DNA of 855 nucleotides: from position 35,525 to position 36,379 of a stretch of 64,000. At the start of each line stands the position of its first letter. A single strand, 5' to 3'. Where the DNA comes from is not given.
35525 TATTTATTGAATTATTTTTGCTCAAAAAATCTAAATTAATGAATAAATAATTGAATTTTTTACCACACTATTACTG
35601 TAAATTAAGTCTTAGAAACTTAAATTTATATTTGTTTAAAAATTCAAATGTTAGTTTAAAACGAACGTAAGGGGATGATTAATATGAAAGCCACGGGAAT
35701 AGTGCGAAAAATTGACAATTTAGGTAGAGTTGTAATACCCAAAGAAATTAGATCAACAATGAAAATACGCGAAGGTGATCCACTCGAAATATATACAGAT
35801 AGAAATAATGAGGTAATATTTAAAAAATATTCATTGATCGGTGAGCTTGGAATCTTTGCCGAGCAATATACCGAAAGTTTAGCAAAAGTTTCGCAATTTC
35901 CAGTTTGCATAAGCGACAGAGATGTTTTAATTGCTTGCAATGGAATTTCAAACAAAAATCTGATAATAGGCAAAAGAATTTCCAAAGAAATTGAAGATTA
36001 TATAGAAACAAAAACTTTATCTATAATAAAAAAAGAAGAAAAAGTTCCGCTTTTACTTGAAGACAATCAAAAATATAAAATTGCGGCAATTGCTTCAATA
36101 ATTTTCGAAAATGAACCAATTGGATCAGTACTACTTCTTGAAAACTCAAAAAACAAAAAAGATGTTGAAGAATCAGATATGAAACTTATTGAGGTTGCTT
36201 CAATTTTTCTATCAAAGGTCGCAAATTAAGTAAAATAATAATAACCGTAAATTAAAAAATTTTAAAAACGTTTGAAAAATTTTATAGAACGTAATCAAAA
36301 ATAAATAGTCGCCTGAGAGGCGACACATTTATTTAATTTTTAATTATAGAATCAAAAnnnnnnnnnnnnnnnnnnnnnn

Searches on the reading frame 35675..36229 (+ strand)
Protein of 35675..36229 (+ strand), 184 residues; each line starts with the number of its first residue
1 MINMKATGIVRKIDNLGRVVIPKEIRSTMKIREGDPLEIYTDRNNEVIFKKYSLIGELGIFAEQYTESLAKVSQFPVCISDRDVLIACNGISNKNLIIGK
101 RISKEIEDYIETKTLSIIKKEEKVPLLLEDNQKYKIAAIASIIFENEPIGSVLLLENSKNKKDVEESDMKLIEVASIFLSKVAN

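Call 29: search_protein_families(library=pfam, proteins=[window:35675-36229:+], max_evalue=0.0001)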
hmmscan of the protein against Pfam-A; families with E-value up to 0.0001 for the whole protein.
window:35675-36229:+ (184 aa): 2 families
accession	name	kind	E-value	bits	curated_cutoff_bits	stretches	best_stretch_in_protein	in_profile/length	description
PF15714.11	SpoVT_C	-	8.9e-30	103.8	27.5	1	57-181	1-125/128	Stage V sporulation protein T C-terminal, transcription factor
PF04014.23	MazE_antitoxin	-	2.4e-11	43.9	24.7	1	10-48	1-39/48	Antidote-toxin recognition MazE, bacterial antitoxin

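Call 87: search_protein_families(library=ncbifam, proteins=[window:35675-36229:+], max_evalue=0.00001)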
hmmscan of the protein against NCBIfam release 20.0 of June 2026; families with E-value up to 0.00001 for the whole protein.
window:35675-36229:+ (184 aa): 2 families
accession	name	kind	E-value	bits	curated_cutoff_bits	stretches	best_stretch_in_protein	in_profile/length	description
TIGR02851.1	spore_V_T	equivalog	2.7e-54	183.8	235.9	1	5-181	1-177/180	stage V sporulation protein T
TIGR01439.1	lp_hng_hel_AbrB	domain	1.4e-12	47.1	28.3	1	11-52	2-43/44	transcriptional regulator, AbrB family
